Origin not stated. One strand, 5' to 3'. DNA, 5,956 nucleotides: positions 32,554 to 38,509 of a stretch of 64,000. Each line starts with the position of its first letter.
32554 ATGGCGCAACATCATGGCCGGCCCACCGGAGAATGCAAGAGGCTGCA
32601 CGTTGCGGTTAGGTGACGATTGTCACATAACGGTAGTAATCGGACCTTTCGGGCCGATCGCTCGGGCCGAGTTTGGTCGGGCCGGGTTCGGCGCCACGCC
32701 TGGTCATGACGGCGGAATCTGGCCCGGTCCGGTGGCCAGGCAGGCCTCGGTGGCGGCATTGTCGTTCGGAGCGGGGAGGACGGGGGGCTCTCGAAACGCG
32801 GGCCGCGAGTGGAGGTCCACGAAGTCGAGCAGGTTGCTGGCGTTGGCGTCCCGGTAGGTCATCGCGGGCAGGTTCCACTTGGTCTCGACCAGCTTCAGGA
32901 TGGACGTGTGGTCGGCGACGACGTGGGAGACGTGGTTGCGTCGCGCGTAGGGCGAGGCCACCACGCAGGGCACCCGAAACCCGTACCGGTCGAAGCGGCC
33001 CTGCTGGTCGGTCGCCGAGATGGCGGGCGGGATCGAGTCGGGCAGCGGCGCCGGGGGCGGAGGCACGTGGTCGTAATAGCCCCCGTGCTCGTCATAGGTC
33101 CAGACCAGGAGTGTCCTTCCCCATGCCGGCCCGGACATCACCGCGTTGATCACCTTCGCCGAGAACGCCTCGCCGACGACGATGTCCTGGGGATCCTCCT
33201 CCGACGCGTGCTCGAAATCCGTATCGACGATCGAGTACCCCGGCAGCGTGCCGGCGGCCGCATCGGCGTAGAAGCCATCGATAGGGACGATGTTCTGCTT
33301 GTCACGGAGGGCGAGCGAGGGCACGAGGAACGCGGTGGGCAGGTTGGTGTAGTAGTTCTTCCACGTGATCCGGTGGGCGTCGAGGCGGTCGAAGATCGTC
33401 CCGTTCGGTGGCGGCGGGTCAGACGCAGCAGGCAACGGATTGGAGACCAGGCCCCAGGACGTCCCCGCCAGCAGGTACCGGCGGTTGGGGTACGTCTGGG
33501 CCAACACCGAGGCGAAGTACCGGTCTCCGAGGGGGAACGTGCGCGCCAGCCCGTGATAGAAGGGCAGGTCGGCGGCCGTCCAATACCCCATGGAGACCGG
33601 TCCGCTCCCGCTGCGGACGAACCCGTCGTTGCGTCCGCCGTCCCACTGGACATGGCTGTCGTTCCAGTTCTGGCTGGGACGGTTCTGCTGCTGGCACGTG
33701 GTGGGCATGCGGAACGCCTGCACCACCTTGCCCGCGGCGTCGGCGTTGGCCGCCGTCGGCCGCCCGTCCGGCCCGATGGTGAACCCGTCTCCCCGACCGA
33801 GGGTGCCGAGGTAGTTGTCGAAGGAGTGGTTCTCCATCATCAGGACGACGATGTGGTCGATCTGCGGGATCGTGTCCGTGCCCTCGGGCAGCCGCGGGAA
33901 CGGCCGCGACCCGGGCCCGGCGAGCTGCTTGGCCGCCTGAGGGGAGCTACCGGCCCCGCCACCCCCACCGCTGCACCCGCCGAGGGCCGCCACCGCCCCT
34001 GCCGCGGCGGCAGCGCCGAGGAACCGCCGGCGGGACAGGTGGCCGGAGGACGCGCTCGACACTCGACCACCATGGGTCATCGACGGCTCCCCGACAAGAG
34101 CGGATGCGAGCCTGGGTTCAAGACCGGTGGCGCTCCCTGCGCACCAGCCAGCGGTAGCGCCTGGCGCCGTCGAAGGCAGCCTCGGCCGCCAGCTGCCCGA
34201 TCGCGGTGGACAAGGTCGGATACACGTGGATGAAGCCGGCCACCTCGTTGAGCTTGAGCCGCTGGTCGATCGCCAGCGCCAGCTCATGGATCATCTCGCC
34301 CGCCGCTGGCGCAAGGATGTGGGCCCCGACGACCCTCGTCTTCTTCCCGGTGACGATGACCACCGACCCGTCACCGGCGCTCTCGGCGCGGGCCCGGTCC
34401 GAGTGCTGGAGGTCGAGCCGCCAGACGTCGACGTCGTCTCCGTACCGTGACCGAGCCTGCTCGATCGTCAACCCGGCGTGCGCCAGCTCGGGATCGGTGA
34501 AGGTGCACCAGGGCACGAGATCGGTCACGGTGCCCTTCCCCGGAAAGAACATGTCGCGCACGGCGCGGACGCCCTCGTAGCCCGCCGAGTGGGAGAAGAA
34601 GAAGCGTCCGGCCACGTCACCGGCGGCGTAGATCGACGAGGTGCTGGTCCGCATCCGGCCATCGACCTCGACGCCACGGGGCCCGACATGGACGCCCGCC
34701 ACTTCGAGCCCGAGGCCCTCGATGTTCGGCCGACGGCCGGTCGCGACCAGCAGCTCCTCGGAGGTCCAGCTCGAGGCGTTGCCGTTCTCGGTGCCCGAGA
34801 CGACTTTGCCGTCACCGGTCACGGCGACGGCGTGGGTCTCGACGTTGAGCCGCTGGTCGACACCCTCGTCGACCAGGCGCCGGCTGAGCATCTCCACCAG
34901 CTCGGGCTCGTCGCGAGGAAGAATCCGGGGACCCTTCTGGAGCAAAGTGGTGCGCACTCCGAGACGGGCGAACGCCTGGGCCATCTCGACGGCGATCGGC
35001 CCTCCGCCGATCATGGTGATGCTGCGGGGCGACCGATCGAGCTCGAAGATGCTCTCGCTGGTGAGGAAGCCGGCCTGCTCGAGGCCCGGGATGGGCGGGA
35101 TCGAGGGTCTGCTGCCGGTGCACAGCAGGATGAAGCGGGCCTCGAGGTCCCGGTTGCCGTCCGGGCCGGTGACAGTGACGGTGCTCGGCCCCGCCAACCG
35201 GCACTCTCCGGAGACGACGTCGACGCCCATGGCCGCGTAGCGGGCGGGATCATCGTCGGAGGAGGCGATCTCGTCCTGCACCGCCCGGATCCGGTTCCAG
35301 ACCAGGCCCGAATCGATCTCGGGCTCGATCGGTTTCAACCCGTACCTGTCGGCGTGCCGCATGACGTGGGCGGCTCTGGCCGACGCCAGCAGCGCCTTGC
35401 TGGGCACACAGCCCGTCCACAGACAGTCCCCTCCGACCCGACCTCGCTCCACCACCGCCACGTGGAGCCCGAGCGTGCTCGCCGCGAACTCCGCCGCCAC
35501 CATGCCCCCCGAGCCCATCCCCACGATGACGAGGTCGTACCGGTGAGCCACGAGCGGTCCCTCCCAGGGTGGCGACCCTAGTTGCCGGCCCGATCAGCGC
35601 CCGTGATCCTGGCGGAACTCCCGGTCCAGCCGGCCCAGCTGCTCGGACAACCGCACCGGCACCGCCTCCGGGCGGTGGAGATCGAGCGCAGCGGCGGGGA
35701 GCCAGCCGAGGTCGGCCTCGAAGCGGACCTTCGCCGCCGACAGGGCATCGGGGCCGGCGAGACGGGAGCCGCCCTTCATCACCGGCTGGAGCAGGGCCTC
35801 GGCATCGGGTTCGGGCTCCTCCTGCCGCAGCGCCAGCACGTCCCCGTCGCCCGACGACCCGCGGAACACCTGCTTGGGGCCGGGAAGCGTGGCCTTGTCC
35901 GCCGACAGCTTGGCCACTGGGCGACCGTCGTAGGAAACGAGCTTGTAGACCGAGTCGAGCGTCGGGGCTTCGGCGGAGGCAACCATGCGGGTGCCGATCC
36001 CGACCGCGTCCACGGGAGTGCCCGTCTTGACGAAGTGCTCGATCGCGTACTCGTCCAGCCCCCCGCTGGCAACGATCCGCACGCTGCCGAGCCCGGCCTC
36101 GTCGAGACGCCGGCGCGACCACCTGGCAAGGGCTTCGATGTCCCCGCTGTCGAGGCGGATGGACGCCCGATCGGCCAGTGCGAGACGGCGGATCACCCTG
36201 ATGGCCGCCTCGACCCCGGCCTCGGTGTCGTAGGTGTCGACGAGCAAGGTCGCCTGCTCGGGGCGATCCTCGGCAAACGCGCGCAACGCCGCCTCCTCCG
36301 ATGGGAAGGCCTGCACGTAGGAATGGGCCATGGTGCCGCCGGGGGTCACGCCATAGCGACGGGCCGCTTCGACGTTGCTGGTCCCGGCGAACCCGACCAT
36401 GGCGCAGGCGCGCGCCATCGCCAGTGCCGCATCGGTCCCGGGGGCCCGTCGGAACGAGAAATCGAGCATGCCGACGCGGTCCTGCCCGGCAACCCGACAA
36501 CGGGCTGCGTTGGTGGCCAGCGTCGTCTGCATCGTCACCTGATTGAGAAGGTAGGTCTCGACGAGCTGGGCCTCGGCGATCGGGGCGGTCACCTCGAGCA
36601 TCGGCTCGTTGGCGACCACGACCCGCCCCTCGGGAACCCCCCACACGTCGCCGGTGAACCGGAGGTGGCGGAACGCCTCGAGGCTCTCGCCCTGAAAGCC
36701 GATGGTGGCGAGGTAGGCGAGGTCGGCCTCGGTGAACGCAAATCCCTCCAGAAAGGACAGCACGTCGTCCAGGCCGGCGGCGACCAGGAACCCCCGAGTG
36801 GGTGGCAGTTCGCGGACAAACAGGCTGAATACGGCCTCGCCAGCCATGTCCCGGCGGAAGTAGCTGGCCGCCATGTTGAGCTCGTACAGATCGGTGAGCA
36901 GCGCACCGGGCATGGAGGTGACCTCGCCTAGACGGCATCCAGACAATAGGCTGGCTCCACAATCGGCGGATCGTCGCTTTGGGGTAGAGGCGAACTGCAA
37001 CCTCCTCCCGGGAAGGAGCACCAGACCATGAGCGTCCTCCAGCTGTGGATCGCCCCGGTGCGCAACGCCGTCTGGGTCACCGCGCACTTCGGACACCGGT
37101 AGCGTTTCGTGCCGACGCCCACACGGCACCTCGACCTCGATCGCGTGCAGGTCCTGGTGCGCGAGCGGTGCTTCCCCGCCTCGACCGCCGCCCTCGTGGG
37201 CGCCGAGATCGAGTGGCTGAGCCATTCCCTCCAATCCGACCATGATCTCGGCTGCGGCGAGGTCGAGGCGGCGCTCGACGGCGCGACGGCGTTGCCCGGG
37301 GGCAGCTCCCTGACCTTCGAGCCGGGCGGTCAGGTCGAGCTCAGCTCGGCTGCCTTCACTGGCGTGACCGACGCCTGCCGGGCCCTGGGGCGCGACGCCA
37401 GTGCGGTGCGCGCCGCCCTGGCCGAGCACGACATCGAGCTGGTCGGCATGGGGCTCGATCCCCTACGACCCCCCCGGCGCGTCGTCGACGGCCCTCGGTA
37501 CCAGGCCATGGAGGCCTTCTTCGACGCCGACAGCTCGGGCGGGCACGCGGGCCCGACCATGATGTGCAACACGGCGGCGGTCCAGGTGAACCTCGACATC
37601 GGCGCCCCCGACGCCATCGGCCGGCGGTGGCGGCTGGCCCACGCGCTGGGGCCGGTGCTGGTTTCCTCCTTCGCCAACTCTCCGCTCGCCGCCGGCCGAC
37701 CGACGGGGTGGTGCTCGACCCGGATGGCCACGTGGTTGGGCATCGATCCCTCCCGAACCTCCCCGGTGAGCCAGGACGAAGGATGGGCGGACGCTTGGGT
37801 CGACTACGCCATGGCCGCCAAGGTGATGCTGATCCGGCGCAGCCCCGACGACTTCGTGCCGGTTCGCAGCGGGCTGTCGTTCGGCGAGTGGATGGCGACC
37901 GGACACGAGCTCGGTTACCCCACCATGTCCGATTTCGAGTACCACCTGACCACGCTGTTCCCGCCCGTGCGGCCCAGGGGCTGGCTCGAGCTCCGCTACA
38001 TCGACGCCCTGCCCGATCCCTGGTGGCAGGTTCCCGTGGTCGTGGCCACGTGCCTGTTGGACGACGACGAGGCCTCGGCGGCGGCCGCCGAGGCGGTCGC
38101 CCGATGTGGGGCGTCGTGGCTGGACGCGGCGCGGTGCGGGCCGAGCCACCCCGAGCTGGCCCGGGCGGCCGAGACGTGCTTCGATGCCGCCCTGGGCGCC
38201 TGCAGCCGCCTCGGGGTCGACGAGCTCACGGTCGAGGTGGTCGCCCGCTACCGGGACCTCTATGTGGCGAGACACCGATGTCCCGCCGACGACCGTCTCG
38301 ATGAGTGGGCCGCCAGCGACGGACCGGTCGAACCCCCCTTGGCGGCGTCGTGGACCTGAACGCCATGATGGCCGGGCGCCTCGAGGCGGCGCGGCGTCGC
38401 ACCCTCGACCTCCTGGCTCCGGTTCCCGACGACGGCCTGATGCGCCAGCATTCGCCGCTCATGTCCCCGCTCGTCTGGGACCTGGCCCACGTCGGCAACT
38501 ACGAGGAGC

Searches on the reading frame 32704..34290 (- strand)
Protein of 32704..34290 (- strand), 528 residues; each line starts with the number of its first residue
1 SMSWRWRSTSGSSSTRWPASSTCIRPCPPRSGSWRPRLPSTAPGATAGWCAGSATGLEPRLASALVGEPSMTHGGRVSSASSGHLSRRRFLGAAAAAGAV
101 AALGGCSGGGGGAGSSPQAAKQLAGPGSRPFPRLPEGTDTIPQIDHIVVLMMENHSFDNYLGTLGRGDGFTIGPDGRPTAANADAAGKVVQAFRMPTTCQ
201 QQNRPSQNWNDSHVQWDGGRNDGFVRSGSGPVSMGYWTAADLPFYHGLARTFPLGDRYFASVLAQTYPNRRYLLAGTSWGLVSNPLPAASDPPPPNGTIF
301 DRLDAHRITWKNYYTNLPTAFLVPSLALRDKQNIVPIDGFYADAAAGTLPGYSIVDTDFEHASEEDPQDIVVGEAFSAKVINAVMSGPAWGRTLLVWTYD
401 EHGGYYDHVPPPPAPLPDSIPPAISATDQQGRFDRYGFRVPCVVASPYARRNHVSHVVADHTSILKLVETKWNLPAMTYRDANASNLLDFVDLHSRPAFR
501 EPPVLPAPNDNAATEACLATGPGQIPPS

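Call 15: search_protein_families(library=pfam, proteins=[window:32704-34290:-], max_evalue=0.001)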
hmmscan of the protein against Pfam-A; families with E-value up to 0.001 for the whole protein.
window:32704-34290:- (528 aa): 1 family
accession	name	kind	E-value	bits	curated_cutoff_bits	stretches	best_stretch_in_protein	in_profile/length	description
PF04185.19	Phosphoesterase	-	6.9e-70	236.4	23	1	144-475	1-356/356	Phosphoesterase family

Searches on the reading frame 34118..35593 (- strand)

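Call 15: search_protein_families(library=pfam, proteins=[window:34118-35593:-], max_evalue=0.001)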
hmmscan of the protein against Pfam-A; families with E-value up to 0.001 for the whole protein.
window:34118-35593:- (491 aa): 9 families
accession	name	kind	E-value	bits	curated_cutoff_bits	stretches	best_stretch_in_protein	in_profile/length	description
PF07992.20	Pyr_redox_2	-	5.5e-56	190.6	26.1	1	19-340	1-290/291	Pyridine nucleotide-disulphide oxidoreductase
PF02852.28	Pyr_redox_dim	-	7.7e-25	87.7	25.3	1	360-467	1-108/110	Pyridine nucleotide-disulphide oxidoreductase, dimerisation domain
PF00070.33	Pyr_redox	-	3e-16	60.1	22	1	192-265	2-75/82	Pyridine nucleotide-disulphide oxidoreductase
PF13738.12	Pyr_redox_3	-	8.5e-09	35.5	30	1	148-298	121-278/305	Pyridine nucleotide-disulphide oxidoreductase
PF13434.12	Lys_Orn_oxgnase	-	5.9e-06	26.1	21.3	1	139-234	134-235/339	L-lysine 6-monooxygenase/L-ornithine 5-monooxygenase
PF03486.20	HI0933_like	-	1.1e-05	25.5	50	0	204-287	82-164/244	HI0933-like protein Rossmann domain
PF01134.28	GIDA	-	5.1e-05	23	22.1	0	20-82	1-60/391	Glucose inhibited division protein A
PF01946.23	Thi4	-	7.8e-05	22.5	26.2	1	19-78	18-77/235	Thi4 family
PF13450.12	NAD_binding_8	-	0.0001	22.9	21.9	0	23-57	1-35/68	NAD(P)-binding Rossmann-like domain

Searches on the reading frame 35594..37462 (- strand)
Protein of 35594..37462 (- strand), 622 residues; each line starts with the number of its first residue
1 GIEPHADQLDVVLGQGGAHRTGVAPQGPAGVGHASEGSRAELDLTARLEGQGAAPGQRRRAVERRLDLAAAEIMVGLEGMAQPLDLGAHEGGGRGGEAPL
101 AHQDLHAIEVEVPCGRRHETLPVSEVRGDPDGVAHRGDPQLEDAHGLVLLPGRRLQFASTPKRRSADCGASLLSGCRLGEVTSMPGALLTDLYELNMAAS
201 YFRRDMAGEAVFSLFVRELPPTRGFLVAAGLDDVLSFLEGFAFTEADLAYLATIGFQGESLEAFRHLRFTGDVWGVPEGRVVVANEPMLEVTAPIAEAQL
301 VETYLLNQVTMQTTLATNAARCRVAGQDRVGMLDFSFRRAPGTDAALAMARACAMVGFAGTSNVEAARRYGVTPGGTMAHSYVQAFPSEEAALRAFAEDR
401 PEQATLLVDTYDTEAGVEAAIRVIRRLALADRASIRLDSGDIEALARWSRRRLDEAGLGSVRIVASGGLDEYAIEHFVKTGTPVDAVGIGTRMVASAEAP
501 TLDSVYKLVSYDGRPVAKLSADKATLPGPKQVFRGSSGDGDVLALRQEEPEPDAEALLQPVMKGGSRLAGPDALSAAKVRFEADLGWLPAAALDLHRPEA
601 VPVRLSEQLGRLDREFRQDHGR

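Call 15: search_protein_families(library=pfam, proteins=[window:35594-37462:-], max_evalue=0.001)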
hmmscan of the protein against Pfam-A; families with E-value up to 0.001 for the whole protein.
window:35594-37462:- (622 aa): 4 families
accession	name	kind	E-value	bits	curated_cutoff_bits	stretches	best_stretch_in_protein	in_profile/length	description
PF17767.7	NAPRTase_N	-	6.8e-30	104.4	32.6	1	188-309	1-124/125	Nicotinate phosphoribosyltransferase (NAPRTase) N-terminal domain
PF04095.22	NAPRTase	-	1.3e-10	41.9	20.8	1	333-520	4-214/239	Nicotinate phosphoribosyltransferase (NAPRTase) family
PF01729.25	QRPTase_C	-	1.6e-05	25.2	23.1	1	362-492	43-157/169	Quinolinate phosphoribosyl transferase, C-terminal domain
PF02749.22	QRPTase_N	-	0.00064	20.3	27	0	271-308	41-77/82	Quinolinate phosphoribosyl transferase, N-terminal domain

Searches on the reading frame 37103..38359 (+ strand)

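Call 15: search_protein_families(library=pfam, proteins=[window:37103-38359:+], max_evalue=0.001)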
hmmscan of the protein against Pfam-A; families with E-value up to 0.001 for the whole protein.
window:37103-38359:+ (418 aa): 1 family
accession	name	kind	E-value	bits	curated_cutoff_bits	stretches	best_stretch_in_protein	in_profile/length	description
PF04107.18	GCS2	-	3.1e-52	178.2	21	1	33-332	2-287/291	Glutamate-cysteine ligase family 2(GCS2)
